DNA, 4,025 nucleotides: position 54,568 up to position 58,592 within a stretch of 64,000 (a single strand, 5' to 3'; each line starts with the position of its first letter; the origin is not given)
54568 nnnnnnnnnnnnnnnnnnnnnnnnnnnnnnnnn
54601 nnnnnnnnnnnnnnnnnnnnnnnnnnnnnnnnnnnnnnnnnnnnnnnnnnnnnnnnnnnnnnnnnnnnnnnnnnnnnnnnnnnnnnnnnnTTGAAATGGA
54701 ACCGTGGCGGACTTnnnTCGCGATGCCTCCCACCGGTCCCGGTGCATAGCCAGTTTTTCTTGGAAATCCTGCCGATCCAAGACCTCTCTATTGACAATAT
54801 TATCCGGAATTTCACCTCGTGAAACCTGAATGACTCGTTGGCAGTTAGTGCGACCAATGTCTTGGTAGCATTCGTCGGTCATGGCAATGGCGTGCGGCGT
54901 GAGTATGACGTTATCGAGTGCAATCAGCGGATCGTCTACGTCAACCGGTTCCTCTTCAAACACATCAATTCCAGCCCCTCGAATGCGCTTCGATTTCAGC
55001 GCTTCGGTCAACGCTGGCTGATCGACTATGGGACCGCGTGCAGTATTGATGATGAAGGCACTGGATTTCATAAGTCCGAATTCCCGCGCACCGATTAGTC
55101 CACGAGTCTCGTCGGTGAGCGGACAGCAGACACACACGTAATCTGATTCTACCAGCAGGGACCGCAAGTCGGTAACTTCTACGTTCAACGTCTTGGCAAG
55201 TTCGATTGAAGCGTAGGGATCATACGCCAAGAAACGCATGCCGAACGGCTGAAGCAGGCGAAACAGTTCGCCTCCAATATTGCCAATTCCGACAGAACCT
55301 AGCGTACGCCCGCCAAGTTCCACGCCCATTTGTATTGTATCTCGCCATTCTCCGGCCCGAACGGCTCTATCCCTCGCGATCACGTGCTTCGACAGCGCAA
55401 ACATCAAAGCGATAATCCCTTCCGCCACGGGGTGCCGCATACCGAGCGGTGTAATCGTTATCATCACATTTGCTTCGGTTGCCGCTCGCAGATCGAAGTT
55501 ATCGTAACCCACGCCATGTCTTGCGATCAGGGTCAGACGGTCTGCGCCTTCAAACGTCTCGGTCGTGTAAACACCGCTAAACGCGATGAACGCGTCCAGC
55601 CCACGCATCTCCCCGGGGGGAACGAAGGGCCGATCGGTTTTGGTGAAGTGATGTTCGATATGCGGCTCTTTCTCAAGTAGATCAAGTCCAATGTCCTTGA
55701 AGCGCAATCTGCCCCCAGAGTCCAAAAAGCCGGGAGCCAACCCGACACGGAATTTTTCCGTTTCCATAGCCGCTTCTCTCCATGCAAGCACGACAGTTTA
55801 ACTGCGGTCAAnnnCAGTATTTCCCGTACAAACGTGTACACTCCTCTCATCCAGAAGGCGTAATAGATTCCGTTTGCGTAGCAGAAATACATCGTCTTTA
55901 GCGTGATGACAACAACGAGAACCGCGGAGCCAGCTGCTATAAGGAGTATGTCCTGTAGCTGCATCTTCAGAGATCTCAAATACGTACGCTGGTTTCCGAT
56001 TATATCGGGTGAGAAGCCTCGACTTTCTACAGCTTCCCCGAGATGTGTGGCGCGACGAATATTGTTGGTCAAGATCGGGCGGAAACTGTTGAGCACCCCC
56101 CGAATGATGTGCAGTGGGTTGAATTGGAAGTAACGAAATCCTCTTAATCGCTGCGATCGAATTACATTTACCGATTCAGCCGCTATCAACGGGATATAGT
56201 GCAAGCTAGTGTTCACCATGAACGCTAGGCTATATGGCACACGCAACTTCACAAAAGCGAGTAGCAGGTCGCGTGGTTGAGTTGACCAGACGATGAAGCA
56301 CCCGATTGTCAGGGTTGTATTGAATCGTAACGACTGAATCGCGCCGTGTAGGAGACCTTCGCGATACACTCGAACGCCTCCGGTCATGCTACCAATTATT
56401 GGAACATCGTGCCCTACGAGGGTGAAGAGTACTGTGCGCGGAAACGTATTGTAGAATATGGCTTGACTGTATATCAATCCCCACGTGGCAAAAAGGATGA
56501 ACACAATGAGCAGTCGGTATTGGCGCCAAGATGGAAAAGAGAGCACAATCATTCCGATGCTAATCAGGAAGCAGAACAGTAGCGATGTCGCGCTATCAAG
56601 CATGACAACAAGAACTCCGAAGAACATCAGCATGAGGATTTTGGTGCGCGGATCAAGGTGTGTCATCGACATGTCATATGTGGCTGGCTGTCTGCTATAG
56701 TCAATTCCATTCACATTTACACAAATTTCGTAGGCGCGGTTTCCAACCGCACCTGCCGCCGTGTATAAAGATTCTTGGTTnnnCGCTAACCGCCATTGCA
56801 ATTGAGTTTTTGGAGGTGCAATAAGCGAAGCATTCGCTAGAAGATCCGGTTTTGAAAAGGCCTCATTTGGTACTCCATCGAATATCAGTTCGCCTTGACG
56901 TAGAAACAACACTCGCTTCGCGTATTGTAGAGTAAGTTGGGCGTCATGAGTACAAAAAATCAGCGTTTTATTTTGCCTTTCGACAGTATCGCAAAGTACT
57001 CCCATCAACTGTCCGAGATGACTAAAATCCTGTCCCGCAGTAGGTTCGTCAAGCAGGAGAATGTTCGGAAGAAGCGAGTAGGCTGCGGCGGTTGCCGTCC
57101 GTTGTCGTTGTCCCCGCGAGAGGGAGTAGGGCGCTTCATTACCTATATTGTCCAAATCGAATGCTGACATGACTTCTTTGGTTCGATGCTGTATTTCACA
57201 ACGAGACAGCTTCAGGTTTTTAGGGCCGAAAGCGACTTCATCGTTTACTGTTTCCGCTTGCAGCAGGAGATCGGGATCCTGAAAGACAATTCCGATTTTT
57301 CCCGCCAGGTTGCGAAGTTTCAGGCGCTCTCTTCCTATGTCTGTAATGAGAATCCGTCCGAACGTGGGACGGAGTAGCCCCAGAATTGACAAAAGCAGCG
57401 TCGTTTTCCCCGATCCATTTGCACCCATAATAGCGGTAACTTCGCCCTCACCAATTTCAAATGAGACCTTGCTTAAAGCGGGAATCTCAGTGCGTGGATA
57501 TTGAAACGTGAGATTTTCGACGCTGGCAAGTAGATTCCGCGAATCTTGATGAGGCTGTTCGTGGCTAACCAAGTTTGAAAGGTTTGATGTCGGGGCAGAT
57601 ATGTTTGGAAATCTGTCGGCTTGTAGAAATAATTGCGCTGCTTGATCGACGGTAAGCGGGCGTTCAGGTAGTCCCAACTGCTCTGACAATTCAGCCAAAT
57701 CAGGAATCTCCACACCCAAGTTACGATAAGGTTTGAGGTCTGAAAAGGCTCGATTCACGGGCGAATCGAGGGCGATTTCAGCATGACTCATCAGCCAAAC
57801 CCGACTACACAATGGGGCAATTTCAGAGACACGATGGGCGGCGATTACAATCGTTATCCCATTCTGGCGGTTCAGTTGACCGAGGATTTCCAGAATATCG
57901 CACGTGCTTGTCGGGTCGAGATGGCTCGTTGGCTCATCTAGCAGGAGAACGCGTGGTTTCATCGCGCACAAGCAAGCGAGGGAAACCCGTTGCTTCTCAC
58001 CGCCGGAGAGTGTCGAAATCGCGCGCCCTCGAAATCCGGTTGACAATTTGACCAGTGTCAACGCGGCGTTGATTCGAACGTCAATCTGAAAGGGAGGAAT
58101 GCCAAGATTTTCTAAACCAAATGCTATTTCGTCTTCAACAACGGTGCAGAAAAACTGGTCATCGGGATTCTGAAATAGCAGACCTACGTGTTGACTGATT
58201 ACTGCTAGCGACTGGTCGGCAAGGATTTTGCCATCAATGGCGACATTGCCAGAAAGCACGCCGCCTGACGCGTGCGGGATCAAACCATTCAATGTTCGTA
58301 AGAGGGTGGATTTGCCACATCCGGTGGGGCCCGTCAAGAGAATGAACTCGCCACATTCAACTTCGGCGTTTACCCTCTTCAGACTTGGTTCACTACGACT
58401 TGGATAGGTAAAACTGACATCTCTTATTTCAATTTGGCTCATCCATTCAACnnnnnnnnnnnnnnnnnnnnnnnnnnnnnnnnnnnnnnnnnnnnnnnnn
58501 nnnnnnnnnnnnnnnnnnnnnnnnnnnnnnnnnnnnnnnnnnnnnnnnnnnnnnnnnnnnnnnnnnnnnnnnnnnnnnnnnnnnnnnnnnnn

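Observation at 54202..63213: Minus-strand operon: ECF sigma factor, two B12-radical-SAM paralogs, an S-component-less ECF transporter, a 2-hydroxyacid dehydrogenase and a GNAT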

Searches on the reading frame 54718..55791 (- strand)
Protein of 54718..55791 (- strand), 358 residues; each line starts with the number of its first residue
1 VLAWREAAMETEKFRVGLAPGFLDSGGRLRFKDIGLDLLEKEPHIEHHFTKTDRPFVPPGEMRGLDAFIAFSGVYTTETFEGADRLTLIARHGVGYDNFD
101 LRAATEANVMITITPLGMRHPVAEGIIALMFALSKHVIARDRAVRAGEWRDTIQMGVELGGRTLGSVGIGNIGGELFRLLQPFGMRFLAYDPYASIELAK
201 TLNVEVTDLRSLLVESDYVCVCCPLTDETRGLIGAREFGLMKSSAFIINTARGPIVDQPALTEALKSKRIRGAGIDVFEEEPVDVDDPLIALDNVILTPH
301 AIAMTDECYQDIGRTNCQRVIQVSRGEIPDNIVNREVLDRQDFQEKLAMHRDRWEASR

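Call 3: search_protein_families(library=pfam, proteins=[window:54718-55791:-], max_evalue=0.01)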
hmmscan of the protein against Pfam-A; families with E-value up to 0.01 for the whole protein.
window:54718-55791:- (358 aa): 2 families
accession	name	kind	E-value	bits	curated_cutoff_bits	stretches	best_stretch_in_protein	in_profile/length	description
PF02826.25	2-Hacid_dh_C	-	3.5e-59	199.6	25.1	1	127-300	1-176/178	D-isomer specific 2-hydroxyacid dehydrogenase, NAD binding domain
PF00389.36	2-Hacid_dh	-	2e-14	53.8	24.6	1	61-334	36-134/134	D-isomer specific 2-hydroxyacid dehydrogenase, catalytic domain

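Call 4: search_protein_families(library=ncbifam, proteins=[window:54718-55791:-], max_evalue=0.01)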
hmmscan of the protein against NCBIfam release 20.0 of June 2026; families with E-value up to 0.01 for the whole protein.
window:54718-55791:- (358 aa): 21 families
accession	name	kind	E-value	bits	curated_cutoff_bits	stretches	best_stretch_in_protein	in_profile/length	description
TIGR01327.1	PGDH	equivalog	6.2e-73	246.4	454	1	66-345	42-322/525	phosphoglycerate dehydrogenase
NF009714.1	PRK13243.1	equivalog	2.1e-69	234.4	455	1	66-339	47-328/332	glyoxylate reductase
NF011938.0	PRK15409.1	equivalog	2.6e-56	191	492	1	77-338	58-323/324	glyoxylate/hydroxypyruvate reductase GhrB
NF008759.0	PRK11790.1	equivalog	4.3e-50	170.6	404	1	76-326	67-319/410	phosphoglycerate dehydrogenase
NF005069.0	PRK06487.1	equivalog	9.5e-50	169.4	448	1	22-312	8-299/320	2-hydroxyacid dehydrogenase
NF041369.1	Dhydh_Halo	equivalog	2.7e-42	145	400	1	92-331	62-302/305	D-2-hydroxyacid dehydrogenase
NF005387.0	PRK06932.1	equivalog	1.3e-39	136.1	492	1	61-304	41-290/314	2-hydroxyacid dehydrogenase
NF005750.0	PRK07574.1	equivalog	5.4e-37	127.8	329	1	75-307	104-340/386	NAD-dependent formate dehydrogenase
NF006263.0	PRK08410.1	equivalog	3e-35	122.1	389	1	74-304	52-287/311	D-2-hydroxyacid dehydrogenase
NF000492.1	vanH_gen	exception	5e-31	107.9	540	1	88-313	69-300/312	D-lactate dehydrogenase VanH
NF005027.0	PRK06436.1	equivalog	1.9e-29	102.7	261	1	89-337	53-292/303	2-hydroxyacid dehydrogenase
NF001309.0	PRK00257.1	equivalog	6.8e-26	91.1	434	1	155-302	110-256/379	4-phosphoerythronate dehydrogenase PdxB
NF000128.1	vanH-Sc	exception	3.7e-23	82.2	650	1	86-281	87-275/337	D-lactate dehydrogenase VanH-Sc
NF000371.1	vanH_Agroup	exception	4.6e-23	81.9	700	1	90-312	76-304/322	VanH-A/VanH-Pt family D-lactate dehydrogenase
NF006374.0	PRK08605.1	subfamily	6.1e-23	81.4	356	1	88-312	72-310/332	D-lactate dehydrogenase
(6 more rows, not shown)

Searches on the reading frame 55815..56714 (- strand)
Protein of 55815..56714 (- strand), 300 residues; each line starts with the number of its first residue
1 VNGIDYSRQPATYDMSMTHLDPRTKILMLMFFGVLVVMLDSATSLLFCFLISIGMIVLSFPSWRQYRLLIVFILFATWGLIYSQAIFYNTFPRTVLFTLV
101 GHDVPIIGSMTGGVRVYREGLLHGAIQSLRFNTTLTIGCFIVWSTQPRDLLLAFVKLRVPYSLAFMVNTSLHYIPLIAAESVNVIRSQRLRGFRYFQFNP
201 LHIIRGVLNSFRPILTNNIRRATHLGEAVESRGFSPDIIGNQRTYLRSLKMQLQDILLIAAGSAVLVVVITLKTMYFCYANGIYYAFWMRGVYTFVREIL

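Call 3: search_protein_families(library=pfam, proteins=[window:55815-56714:-], max_evalue=0.01)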
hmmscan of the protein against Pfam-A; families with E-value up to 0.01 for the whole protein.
window:55815-56714:- (300 aa): 1 family
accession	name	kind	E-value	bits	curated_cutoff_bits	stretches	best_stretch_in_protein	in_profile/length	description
PF02361.21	CbiQ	-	9.7e-25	87.9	25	1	18-236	6-210/216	Cobalt transport protein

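Call 4: search_protein_families(library=ncbifam, proteins=[window:55815-56714:-], max_evalue=0.01)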
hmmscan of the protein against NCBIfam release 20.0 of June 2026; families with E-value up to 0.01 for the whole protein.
window:55815-56714:- (300 aa): 1 family
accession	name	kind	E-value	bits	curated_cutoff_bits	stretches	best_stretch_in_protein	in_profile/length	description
TIGR02454.1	ECF_T_CbiQ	equivalog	1.6e-19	70.5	111.8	1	20-232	1-200/200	cobalt ECF transporter T component CbiQ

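Call 51: find_related_loci(query=window:55815-56714:-, collection=metagenome_contigs, flank=8000)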
Query window:55815-56714:- (300 aa) in metagenome_contigs; peptide patterns used: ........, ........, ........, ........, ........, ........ (x = any residue, [..] = any of these).
114 stretches matched a pattern; 1 encode a relative of the query (tblastn E <= 1e-3); 1 distinct loci.
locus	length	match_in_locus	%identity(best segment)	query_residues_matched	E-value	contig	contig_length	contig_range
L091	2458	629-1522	70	3-300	4e-148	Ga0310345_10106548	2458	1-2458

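Call 54: search_solved_structures(query=window:55815-56714:-, max_evalue=0.01)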
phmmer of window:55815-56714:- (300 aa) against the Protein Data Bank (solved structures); distinct sequences matched with E-value up to 0.01: 3.
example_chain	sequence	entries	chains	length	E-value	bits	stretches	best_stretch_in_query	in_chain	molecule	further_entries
4hzu_T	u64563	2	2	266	6.7e-09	39.1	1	15-256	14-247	Energy-coupling factor transporter transmembrane protein EcfT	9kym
4huq_T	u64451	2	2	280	8.1e-09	38.8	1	15-256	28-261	Energy-coupling factor transporter transmembrane protein EcfT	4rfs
5d3m_D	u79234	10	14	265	1.8e-05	27.8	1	19-271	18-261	Energy-coupling factor transporter transmembrane protein EcfT | Putative cobalt ABC transporter, permease protein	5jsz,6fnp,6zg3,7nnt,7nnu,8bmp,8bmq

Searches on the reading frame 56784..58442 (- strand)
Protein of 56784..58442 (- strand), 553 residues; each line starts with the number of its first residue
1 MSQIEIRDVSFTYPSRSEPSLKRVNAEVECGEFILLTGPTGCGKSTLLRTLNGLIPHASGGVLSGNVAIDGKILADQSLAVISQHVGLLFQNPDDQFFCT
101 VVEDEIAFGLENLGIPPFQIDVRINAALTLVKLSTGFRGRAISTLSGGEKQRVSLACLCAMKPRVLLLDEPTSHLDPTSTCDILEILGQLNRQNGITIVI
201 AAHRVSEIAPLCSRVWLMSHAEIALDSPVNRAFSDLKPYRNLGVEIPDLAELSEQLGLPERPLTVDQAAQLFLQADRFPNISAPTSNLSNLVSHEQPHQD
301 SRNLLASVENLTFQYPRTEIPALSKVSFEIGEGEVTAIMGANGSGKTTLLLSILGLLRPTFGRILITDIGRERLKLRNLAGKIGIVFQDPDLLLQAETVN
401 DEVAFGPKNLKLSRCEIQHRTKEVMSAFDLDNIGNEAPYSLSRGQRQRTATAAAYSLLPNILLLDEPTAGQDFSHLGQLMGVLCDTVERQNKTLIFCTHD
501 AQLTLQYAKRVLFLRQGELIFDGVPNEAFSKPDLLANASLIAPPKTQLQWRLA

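Call 3: search_protein_families(library=pfam, proteins=[window:56784-58442:-], max_evalue=0.01)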
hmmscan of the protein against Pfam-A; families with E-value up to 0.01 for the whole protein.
window:56784-58442:- (553 aa): 36 families (the best 25 are shown)
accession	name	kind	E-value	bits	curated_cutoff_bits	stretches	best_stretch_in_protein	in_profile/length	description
PF00005.33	ABC_tran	-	7.5e-60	201.9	25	2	323-469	1-137/137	ABC transporter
PF13304.12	AAA_21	-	2.4e-20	74.2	27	2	153-203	248-298/304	AAA domain, putative AbiEii toxin, Type IV TA system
PF02463.25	SMC_N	-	8.3e-14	52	40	2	32-204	25-200/220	RecF/RecN/SMC N terminal domain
PF13555.12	AAA_29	-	1.3e-09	38.1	27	2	326-359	15-48/61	P-loop containing region of AAA domain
PF13476.12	AAA_23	-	3.7e-08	34.7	27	1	328-354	15-40/201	AAA domain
PF13191.12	AAA_16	-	1.1e-07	32.9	32.6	1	30-68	23-61/167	AAA ATPase domain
PF13401.12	AAA_22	-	1.9e-07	31.9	27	1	33-56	7-30/130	AAA domain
PF13481.12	AAA_25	-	4.2e-07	30.2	27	0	330-353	30-53/195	AAA domain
PF00437.27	T2SSE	-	2.8e-06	26.7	24.9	1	33-57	144-168/370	Type II/IV secretion system protein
PF25199.1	nSTAND_NTPase5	-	5e-06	26.8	34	0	30-50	40-60/145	Novel STAND NTPase 5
PF01637.24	ATPase_2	-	6.6e-06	26.5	33.2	0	26-50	15-39/225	ATPase domain predominantly from Archaea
PF13521.12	AAA_28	-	8.9e-06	26.4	27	0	34-53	2-21/164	AAA domain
PF03193.22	RsgA_GTPase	-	1.3e-05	25.6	30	0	18-53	94-128/174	RsgA GTPase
PF05729.18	NACHT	-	1.5e-05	25.3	26.7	0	34-51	3-20/167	NACHT domain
PF13238.12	AAA_18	-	1.8e-05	25.6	29.4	0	34-72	1-36/128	AAA domain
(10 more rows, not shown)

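Call 4: search_protein_families(library=ncbifam, proteins=[window:56784-58442:-], max_evalue=0.01)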
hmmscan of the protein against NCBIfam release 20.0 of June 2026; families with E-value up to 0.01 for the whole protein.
window:56784-58442:- (553 aa): 204 families (the best 25 are shown)
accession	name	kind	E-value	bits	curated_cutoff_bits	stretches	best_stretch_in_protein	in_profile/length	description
TIGR04520.1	ECF_ATPase_1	equivalog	3.1e-124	413.8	315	2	4-257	1-248/269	energy-coupling factor transporter ATPase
TIGR04521.1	ECF_ATPase_2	equivalog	6.6e-121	402.7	330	2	4-257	1-257/279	energy-coupling factor transporter ATPase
NF010156.0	PRK13635.1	equivalog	8.8e-104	346.6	392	2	3-257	5-252/279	energy-coupling factor ABC transporter ATP-binding protein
NF010158.0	PRK13637.1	equivalog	9.9e-104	346.5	390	2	4-270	3-275/287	energy-coupling factor transporter ATPase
NF010171.0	PRK13652.1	equivalog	4.9e-99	330.9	476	2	1-256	1-249/277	cobalt transporter ATP-binding subunit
NF010155.0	PRK13634.1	equivalog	4.8e-95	318.2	413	2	3-267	2-274/290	energy-coupling factor ABC transporter ATP-binding protein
NF010157.0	PRK13636.1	equivalog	1.1e-94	316.9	463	2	306-540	6-241/285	cobalt transporter ATP-binding subunit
TIGR01166.1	cbiO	subfamily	3.5e-94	313.6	211.8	2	20-205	7-187/190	cobalt ABC transporter, ATP-binding protein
NF010170.0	PRK13651.1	equivalog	1.2e-78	264.2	432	4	375-543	99-267/308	cobalt transporter ATP-binding subunit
NF010167.0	PRK13648.1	subfamily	2e-78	263.5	241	2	4-265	8-262/269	energy-coupling factor transporter ATPase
NF010166.0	PRK13646.1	equivalog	1.1e-77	261.1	458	2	319-550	19-255/286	energy-coupling factor transporter ATPase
NF010159.0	PRK13638.1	equivalog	2.2e-74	250.2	489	2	8-259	6-250/271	energy-coupling factor ABC transporter ATP-binding protein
TIGR02673.1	FtsE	equivalog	2.4e-74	249.6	264.85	2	307-518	3-214/214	cell division ATP-binding protein FtsE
TIGR00968.1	3a0106s01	subfamily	2.5e-72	243.2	342.75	2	308-532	3-222/237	sulfate ABC transporter ATP-binding protein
TIGR03375.1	type_I_sec_LssB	subfamily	5.6e-72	243.1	693.1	2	307-528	467-688/696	type I secretion system permease/ATPase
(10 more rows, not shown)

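Call 55: search_solved_structures(query=window:56784-58442:-, max_evalue=1e-30)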
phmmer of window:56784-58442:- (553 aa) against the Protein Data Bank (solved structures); distinct sequences matched with E-value up to 1e-30: 65 (the best 60 are shown).
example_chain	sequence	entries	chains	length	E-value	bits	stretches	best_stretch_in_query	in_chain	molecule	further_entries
8sa0_A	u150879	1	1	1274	1.9e-46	161.9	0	3-208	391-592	ATP-dependent translocase ABCB1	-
6qex_A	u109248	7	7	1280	2e-46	161.9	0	3-208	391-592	Multidrug resistance protein 1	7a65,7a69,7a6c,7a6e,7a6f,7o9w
8gmg_A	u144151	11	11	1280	2e-46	161.9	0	3-208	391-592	ATP-dependent translocase ABCB1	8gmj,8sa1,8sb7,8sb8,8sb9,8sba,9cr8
4f4c_A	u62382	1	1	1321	3.3e-46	161.1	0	3-208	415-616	Multidrug resistance protein pgp-1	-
8y6h_A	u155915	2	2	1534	3.4e-46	161.1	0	3-208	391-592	ATP-dependent translocase ABCB1,mNeonGreen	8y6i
6c0v_A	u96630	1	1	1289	1.4e-45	159.1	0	3-208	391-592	Multidrug resistance protein 1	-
6q81_A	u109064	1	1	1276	2.7e-44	154.8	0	3-208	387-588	P-glycoprotein (ABCB1)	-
6ujt_A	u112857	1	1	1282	2.7e-44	154.8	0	3-208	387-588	ATP-dependent translocase ABCB1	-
6ujw_A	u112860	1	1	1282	2.7e-44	154.8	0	3-208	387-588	ATP-dependent translocase ABCB1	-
6ujp_A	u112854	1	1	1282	2.7e-44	154.8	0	3-208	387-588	ATP-dependent translocase ABCB1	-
6ujr_A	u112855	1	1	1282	2.7e-44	154.8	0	3-208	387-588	ATP-dependent translocase ABCB1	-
4m1m_A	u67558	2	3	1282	2.7e-44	154.8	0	3-208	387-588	Multidrug resistance protein 1A | ATP-dependent translocase ABCB1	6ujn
6ujs_A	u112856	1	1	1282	2.7e-44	154.8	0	3-208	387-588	ATP-dependent translocase ABCB1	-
4m2s_A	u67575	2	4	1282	2.7e-44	154.8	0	3-208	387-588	Multidrug resistance protein 1A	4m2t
5kpi_A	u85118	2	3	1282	2.7e-44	154.8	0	3-208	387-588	Multidrug resistance protein 1A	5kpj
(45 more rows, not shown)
